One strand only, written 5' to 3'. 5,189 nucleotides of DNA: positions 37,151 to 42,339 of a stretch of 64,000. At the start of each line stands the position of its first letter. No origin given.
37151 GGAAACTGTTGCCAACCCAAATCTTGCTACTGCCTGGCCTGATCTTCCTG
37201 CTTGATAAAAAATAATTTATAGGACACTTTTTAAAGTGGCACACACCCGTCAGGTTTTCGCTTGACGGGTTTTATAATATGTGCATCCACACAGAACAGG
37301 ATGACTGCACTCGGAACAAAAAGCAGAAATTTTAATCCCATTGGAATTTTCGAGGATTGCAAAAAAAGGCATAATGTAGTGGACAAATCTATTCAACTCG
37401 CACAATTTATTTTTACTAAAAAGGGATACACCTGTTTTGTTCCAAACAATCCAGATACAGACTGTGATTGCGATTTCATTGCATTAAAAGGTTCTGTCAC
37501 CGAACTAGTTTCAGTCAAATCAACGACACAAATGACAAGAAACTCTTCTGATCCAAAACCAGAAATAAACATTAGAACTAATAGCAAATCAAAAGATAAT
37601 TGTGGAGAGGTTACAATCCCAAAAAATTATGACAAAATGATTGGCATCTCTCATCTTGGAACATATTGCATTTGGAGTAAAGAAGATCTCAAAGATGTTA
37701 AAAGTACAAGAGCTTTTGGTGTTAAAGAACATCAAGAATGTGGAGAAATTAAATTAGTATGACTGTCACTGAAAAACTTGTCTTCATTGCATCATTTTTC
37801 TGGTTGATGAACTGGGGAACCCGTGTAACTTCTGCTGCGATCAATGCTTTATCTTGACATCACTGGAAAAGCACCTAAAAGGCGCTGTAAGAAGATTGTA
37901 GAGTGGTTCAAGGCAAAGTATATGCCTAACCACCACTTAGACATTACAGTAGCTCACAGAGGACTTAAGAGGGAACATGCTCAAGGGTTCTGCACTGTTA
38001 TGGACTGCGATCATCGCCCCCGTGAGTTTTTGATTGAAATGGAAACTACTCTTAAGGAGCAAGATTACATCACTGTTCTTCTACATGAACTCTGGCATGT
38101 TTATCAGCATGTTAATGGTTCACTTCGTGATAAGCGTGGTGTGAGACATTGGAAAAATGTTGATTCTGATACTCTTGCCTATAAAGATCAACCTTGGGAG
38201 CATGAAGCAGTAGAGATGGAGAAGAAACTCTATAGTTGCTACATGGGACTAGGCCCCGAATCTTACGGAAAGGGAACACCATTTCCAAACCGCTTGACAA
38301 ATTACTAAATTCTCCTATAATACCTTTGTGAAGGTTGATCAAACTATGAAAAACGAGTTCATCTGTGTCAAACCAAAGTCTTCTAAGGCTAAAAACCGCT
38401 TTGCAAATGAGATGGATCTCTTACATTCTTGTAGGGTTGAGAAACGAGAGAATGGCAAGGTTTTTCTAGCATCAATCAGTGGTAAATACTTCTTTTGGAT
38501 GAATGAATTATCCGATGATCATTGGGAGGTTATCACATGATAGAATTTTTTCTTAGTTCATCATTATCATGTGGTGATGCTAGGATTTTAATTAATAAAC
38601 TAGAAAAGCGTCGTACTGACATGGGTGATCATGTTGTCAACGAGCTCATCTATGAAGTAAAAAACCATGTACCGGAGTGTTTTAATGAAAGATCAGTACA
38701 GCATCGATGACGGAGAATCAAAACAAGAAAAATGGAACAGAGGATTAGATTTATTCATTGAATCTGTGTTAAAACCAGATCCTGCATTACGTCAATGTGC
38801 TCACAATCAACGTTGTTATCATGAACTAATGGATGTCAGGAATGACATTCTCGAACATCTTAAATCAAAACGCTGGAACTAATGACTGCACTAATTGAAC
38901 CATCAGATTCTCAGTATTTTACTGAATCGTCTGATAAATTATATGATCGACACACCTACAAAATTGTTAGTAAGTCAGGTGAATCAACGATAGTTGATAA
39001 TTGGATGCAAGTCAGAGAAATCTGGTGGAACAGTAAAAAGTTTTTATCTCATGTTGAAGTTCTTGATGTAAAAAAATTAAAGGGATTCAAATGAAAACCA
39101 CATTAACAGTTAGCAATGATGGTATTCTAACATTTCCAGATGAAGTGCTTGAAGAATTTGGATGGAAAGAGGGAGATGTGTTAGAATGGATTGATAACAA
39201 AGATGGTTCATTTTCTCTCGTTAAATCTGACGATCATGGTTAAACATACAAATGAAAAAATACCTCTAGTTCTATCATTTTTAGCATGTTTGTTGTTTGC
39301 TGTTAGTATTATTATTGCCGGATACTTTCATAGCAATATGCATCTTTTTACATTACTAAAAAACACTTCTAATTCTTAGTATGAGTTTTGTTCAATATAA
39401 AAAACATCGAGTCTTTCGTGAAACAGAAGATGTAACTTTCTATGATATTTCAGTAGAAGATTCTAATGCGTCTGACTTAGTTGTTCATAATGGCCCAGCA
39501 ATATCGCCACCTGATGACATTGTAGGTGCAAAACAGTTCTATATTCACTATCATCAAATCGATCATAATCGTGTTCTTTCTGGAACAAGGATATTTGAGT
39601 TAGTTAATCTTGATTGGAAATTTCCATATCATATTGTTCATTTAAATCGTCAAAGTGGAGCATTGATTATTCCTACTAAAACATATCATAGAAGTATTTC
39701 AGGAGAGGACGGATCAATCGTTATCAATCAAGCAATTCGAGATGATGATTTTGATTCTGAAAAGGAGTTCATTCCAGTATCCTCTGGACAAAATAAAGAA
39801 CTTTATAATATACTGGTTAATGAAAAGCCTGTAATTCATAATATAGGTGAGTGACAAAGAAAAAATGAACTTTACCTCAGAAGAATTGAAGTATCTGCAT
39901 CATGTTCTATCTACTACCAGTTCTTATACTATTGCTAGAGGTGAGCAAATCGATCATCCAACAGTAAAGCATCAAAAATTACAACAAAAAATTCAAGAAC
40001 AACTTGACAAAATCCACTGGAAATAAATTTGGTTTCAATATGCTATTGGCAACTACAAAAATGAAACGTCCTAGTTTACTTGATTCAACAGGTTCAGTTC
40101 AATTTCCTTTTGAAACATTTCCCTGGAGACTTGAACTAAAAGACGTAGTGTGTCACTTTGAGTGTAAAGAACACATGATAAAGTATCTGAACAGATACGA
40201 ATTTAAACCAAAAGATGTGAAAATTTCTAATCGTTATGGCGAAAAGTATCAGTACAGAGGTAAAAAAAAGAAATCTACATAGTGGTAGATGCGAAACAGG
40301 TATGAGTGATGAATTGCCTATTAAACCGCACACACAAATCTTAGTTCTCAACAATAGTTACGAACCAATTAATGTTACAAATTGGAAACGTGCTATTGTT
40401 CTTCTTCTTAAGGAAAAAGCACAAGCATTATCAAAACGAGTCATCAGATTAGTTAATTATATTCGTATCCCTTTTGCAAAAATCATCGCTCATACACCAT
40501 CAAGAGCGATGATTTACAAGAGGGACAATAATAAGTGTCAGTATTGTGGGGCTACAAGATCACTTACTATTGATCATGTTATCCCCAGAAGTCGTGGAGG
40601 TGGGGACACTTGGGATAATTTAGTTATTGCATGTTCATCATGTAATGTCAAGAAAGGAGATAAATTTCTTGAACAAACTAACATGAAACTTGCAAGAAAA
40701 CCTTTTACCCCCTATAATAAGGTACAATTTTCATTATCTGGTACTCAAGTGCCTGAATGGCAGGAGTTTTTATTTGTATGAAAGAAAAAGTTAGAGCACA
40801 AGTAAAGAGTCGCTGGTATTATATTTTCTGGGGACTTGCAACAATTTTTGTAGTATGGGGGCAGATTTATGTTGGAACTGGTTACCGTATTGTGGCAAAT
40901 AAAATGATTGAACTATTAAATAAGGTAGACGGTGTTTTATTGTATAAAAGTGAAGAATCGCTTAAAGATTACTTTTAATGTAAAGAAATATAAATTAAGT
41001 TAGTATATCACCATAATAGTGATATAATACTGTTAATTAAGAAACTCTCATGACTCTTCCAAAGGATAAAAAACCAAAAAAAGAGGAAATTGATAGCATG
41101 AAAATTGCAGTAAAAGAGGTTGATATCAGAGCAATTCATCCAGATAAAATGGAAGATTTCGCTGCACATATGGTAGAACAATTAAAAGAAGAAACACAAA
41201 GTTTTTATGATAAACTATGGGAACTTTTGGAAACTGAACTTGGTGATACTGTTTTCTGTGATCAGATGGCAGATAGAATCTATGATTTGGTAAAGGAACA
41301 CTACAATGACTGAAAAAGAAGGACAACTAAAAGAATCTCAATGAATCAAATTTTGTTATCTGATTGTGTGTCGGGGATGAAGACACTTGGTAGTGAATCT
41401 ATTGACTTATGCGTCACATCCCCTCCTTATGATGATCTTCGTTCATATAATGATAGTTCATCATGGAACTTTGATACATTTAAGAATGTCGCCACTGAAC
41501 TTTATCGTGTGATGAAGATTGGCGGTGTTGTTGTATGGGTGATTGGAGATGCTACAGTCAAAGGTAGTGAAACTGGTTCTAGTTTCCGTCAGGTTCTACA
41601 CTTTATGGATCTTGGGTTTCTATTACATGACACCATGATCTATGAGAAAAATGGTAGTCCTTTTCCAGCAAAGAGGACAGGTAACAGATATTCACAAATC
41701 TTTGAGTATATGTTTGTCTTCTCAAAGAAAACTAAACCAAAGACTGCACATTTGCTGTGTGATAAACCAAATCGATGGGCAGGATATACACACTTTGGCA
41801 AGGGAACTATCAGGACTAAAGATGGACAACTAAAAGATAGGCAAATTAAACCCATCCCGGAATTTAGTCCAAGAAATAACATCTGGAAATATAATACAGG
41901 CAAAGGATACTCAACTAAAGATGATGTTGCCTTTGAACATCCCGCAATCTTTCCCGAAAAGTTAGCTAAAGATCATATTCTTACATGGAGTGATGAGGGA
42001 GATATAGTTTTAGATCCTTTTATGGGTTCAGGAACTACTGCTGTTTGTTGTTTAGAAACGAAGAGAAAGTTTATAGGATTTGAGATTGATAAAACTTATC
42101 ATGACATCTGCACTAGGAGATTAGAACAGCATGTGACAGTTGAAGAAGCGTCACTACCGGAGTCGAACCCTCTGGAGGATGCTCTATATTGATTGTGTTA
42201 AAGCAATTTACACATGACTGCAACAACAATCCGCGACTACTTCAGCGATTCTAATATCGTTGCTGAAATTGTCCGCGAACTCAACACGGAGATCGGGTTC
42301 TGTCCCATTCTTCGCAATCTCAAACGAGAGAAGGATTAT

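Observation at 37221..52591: Ten copies of a dyad element phased to a -10 box across the accessory region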

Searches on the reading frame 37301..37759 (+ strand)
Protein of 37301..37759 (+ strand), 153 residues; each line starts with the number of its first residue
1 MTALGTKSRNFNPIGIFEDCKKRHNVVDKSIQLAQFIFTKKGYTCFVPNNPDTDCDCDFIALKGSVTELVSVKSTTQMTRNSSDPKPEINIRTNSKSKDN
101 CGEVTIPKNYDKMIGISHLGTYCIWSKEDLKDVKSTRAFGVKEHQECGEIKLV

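Call 68: search_protein_families(library=pfam, proteins=[window:37301-37759:+], max_evalue=0.01)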
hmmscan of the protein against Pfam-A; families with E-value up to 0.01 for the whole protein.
window:37301-37759:+ (153 aa): 0 families

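Call 69: search_protein_families(library=phrogs, proteins=[window:37301-37759:+], max_evalue=0.001)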
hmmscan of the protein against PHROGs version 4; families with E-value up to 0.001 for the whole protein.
window:37301-37759:+ (153 aa): 1 family
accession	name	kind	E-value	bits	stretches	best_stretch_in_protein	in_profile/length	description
phrog_5018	-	unknown function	0.0004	21.6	1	30-103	11-75/134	-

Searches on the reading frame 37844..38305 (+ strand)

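Call 73: search_protein_families(library=pfam, proteins=[window:37844-38305:+], max_evalue=0.01)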
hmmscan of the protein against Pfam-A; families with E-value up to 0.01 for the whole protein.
window:37844-38305:+ (154 aa): 1 family
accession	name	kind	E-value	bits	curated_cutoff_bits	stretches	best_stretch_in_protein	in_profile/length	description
PF14891.12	Peptidase_M91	-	0.0074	17.1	25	1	76-102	93-119/176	Effector protein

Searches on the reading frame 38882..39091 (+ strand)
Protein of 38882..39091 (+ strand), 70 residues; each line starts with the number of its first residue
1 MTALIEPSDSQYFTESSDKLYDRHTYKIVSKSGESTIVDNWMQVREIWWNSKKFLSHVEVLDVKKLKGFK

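Call 73: search_protein_families(library=pfam, proteins=[window:38882-39091:+], max_evalue=0.01)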
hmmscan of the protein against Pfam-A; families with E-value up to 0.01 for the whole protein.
window:38882-39091:+ (70 aa): 1 family
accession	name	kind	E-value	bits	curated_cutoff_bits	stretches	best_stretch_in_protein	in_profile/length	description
PF24225.1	DUF7441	-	5.3e-27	94.1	27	1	5-70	1-68/68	Domain of unknown function (DUF7441)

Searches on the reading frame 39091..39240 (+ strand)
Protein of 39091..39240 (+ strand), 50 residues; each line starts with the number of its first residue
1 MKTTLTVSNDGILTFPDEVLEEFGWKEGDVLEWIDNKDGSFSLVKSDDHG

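Call 80: search_protein_families(library=pfam, proteins=[window:39091-39240:+], max_evalue=0.1)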
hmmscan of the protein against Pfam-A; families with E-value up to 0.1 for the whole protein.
window:39091-39240:+ (50 aa): 1 family
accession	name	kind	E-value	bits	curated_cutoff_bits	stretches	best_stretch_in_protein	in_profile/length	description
PF04014.23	MazE_antitoxin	-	2.6e-07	30.9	24.7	1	5-41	2-38/48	Antidote-toxin recognition MazE, bacterial antitoxin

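Call 83: search_solved_structures(query=window:39091-39240:+, max_evalue=10, show_alignments=2)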
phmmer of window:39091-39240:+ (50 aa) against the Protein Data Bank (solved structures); distinct sequences matched with E-value up to 10: 12.
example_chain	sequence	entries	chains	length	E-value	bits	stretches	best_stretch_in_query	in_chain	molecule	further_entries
3qhy_B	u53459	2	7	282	0.0035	20.9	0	21-42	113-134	Beta-lactamase inhibitory protein II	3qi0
1jtd_B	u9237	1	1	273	0.0038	20.8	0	23-42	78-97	beta-lactamase inhibitor protein II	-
9t9p_A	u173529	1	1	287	0.004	20.7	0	21-42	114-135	Beta-lactamase inhibitory protein II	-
9o0h_B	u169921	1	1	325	0.0048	20.4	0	20-47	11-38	Transcription factor ETV6,Non-receptor tyrosine-protein kinase TNK1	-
5l0p_A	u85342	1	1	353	0.0049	20.4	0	20-47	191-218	Transcription factor ETV6, Transcription factor ETV6, Transcription factor ETV6, Ferric up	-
9e4q_A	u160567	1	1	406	0.013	19.1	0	20-47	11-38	Transcription factor ETV6,DARPin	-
7n2b_A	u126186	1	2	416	0.014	19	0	20-47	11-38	Transcription factor ETV6,Transcription factor ETV6,Transcription factor ETV6,3TEL-rigid-D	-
2avn_A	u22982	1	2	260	0.084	16.6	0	14-45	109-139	ubiquinone/menaquinone biosynthesis methyltransferase-related protein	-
4r6j_A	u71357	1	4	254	0.14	15.8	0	3-22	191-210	Lucine rich repeats DLRR_H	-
9cpl_A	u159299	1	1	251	0.24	15.1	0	20-47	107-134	2TEL/Non-receptor tyrosine-protein kinase TNK1 fusion protein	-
4pq8_A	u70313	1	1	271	1.6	12.5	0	3-22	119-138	DESIGNED PROTEIN OR465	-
4r6f_A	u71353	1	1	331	4.3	11.3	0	3-21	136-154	Leucine rich repeat DLRR_I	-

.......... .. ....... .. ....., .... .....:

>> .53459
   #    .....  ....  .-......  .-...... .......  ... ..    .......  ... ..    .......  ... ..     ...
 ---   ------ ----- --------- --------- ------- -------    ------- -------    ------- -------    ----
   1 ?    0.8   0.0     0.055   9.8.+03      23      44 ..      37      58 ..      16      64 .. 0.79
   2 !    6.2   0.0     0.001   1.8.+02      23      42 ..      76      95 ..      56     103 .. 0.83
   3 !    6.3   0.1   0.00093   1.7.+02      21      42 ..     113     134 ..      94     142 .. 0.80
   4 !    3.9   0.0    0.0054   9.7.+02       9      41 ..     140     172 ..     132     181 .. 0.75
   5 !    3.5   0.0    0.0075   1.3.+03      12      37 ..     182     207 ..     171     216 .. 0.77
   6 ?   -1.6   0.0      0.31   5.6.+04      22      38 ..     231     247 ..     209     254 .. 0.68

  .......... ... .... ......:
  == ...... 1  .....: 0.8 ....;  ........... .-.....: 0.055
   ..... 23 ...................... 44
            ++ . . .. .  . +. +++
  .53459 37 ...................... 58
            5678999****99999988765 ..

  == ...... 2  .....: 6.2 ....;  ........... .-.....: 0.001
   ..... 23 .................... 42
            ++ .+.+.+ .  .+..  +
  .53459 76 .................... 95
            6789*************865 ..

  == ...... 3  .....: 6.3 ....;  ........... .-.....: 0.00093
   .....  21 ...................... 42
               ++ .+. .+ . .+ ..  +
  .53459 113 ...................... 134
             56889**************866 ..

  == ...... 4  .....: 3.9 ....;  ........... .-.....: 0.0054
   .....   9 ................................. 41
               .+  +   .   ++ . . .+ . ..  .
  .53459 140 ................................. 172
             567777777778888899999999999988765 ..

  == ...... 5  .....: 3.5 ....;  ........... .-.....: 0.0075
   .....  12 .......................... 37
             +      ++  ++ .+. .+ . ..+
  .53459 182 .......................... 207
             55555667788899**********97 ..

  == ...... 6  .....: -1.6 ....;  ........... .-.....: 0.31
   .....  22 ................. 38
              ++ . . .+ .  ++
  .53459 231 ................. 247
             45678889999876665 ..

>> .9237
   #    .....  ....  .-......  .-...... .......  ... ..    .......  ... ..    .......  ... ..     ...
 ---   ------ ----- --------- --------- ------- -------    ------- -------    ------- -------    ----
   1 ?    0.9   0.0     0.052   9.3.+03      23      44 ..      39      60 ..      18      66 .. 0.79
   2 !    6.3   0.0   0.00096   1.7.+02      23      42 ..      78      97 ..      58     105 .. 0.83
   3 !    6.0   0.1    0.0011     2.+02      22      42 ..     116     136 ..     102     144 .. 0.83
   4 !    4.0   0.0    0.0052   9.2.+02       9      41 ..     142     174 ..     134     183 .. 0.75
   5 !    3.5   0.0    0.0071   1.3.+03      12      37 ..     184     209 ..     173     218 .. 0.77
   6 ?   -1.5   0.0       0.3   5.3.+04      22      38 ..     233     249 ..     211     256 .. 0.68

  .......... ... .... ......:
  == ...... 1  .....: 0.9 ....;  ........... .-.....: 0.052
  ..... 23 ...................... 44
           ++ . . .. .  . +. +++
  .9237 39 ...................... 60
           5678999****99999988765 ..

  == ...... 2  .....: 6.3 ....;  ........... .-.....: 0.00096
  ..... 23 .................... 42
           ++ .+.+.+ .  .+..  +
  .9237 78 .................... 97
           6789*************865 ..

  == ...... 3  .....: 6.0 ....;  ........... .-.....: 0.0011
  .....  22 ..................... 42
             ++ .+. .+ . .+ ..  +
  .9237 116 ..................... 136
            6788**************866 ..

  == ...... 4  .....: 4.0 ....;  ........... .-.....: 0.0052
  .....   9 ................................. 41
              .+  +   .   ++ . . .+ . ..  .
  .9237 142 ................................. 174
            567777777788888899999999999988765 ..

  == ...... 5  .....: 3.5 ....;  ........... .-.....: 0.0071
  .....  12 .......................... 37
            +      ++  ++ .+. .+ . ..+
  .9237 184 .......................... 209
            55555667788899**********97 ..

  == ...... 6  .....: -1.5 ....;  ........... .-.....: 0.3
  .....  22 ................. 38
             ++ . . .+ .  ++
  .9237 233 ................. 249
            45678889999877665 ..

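Call 84: search_protein_families(library=ncbifam, proteins=[window:39091-39240:+], max_evalue=0.1)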
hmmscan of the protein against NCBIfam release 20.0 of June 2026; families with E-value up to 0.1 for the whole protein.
window:39091-39240:+ (50 aa): 3 families
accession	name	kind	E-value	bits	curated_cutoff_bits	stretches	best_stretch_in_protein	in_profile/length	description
TIGR01439.1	lp_hng_hel_AbrB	domain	6.9e-05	22.5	28.3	1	5-45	2-42/44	transcriptional regulator, AbrB family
TIGR02609.1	doc_partner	hypoth_equivalog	0.0014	19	55.9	1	12-48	11-46/74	putative addiction module antidote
NF050106.1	TA_MazE_antitoxin_Deino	equivalog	0.039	14.2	65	1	11-34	1-24/65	type II toxin-antitoxin system MazE family antitoxin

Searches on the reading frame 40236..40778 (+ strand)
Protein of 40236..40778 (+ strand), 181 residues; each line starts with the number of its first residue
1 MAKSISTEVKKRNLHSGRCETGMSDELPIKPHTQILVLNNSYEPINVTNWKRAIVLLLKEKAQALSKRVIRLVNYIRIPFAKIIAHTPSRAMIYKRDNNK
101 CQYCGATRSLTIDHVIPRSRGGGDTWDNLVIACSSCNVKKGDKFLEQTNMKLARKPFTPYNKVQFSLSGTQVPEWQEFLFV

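Call 73: search_protein_families(library=pfam, proteins=[window:40236-40778:+], max_evalue=0.01)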
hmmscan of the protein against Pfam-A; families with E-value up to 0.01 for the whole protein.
window:40236-40778:+ (181 aa): 3 families
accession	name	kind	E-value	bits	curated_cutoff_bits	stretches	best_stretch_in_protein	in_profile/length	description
PF01844.29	HNH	-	3.6e-17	62.7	21.4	1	101-143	1-47/47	HNH endonuclease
PF14279.12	HNH_5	-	2e-15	56.9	27.5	1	101-151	1-54/56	HNH endonuclease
PF13395.12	HNH_4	-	1.1e-07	32.2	22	1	109-143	17-51/54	HNH endonuclease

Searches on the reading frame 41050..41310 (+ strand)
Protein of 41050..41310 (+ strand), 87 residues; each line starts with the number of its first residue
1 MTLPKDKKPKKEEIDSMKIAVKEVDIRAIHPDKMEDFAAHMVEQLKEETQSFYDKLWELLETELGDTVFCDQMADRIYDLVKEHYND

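Call 73: search_protein_families(library=pfam, proteins=[window:41050-41310:+], max_evalue=0.01)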
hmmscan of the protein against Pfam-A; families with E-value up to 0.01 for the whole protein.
window:41050-41310:+ (87 aa): 1 family
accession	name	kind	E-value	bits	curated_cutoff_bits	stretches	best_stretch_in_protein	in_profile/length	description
PF01480.22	PWI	-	0.0066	17.2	22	0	31-61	38-65/72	PWI domain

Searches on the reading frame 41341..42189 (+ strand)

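Call 74: search_protein_families(library=pfam, proteins=[window:41341-42189:+], max_evalue=0.01)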
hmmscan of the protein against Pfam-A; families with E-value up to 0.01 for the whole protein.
window:41341-42189:+ (283 aa): 1 family
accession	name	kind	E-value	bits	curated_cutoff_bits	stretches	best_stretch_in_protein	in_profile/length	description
PF01555.25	N6_N4_Mtase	-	1.1e-45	156.8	26.7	1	21-257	1-219/221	DNA methylase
